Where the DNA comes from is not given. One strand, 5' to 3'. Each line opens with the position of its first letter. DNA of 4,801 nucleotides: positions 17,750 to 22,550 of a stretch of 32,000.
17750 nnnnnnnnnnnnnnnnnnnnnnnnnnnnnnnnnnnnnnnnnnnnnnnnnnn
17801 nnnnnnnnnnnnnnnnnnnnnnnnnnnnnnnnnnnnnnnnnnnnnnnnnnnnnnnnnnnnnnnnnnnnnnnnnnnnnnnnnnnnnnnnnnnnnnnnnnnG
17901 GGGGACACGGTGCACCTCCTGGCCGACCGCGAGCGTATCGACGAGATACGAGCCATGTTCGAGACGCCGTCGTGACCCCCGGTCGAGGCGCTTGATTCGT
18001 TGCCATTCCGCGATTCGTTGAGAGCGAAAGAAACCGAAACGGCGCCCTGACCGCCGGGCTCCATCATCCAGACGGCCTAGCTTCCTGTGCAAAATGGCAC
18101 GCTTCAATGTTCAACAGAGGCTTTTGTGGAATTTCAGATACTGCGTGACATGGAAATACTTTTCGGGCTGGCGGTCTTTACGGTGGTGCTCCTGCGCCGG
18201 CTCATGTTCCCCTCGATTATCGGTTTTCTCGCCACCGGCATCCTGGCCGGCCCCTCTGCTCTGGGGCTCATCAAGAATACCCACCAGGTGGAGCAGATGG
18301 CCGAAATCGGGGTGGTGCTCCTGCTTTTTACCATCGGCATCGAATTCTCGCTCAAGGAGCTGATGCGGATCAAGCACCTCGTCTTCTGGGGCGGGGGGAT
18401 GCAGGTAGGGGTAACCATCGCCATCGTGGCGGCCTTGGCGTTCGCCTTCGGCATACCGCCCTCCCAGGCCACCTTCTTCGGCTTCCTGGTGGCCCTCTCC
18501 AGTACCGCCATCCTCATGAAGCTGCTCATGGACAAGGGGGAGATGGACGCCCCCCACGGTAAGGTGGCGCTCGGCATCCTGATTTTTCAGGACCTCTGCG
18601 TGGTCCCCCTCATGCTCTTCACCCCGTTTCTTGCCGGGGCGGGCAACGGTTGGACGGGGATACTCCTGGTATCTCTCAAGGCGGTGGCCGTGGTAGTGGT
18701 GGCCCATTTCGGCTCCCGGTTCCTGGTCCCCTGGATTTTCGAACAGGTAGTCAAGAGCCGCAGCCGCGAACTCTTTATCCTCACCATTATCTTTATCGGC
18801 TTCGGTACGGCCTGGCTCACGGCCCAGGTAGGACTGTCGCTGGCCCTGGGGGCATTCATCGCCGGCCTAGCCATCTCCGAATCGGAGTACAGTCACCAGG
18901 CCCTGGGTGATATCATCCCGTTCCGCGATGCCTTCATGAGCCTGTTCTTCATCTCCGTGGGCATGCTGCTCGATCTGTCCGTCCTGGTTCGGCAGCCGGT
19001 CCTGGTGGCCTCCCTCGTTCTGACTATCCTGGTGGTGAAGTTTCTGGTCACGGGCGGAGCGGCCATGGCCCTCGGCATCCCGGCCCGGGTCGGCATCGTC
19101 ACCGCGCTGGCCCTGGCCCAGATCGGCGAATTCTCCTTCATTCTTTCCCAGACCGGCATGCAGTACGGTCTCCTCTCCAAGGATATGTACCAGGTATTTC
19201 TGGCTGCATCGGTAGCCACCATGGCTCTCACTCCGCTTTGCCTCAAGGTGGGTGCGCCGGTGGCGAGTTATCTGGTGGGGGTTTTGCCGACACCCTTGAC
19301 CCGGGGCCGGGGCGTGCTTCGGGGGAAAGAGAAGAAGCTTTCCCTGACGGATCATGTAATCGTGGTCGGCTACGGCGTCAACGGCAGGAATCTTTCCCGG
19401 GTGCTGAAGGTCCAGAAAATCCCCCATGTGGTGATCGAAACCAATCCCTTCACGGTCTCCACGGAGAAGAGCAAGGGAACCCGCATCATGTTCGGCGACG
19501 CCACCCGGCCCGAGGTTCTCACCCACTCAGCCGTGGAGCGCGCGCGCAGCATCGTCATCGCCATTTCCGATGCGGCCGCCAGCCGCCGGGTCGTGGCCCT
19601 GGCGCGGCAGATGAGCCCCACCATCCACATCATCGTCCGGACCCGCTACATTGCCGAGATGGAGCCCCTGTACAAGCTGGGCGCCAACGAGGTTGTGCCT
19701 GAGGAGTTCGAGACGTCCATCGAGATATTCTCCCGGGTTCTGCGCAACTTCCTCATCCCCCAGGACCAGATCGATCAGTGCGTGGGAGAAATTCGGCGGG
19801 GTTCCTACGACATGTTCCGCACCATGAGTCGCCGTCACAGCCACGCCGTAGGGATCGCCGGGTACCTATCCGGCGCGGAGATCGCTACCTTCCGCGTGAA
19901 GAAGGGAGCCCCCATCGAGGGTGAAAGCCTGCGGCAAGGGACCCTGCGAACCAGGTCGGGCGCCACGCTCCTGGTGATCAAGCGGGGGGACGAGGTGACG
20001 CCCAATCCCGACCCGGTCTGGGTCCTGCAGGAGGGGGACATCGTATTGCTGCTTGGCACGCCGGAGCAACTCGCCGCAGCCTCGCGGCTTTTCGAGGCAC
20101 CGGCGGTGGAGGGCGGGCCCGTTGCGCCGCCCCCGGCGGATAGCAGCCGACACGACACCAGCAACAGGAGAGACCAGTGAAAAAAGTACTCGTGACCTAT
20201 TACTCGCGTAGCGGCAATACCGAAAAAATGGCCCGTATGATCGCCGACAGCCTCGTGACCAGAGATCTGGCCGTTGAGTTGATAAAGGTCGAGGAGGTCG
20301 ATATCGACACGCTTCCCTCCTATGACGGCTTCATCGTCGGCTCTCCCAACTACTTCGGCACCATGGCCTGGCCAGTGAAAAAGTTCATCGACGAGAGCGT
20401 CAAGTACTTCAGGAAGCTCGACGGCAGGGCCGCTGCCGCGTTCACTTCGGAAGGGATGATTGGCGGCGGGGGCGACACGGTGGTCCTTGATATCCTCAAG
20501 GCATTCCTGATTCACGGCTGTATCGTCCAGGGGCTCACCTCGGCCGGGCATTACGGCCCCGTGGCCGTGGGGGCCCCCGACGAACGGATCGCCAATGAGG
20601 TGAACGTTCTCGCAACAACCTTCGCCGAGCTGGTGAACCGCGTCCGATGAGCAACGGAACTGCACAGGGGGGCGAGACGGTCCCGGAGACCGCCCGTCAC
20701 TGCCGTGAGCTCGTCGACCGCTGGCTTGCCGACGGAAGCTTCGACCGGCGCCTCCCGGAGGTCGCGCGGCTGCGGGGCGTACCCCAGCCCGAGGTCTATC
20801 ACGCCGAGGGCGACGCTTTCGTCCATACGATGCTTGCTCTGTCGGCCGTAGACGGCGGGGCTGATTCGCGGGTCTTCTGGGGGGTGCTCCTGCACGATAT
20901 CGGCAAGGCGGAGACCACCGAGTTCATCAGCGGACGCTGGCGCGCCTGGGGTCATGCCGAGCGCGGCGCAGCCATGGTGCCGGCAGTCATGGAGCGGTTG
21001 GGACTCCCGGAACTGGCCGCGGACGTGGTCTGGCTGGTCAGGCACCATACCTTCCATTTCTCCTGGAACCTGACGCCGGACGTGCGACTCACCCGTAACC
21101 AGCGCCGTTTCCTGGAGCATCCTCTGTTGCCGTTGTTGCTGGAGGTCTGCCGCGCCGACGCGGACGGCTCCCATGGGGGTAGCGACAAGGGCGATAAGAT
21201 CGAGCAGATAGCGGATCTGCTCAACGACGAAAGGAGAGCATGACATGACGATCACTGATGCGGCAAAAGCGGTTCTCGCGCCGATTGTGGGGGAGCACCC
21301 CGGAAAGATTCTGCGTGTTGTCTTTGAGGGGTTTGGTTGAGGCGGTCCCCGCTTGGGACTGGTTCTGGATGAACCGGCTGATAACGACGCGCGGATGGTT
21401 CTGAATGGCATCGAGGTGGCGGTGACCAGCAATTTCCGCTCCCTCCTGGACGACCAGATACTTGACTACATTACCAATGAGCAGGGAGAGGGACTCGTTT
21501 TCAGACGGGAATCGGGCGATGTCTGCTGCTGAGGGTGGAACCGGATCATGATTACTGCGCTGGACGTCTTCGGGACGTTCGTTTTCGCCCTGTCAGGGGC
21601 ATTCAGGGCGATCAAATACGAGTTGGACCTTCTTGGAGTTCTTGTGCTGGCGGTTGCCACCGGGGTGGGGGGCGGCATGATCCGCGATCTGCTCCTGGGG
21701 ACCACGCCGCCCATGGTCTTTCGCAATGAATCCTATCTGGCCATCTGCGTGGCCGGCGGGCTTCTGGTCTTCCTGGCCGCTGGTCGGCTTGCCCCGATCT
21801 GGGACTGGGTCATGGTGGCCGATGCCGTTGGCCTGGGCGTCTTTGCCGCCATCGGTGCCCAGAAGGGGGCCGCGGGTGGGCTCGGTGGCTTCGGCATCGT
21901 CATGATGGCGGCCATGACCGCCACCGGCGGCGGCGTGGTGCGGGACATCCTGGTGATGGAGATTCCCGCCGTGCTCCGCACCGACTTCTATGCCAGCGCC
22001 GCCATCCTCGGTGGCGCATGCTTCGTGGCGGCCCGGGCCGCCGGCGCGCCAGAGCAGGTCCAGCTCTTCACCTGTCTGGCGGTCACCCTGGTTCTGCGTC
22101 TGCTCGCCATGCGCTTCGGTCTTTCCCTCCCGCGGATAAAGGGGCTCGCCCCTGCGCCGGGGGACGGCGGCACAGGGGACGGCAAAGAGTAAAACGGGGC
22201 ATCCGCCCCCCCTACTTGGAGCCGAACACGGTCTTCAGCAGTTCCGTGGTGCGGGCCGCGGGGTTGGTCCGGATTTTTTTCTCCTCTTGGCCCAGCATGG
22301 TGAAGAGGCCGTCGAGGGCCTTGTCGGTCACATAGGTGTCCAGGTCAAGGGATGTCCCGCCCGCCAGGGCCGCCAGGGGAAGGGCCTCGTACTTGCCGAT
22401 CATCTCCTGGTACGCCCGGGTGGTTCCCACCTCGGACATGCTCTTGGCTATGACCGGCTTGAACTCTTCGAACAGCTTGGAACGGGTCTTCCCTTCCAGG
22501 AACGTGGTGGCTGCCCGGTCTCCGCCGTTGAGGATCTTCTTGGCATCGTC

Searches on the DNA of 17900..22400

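Call 26: search_rna_families(source=window, start=17900, end=22400, threshold=evalue, max_evalue=5)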
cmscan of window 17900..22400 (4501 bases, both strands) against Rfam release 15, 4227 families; matches with E-value up to 5: 0.
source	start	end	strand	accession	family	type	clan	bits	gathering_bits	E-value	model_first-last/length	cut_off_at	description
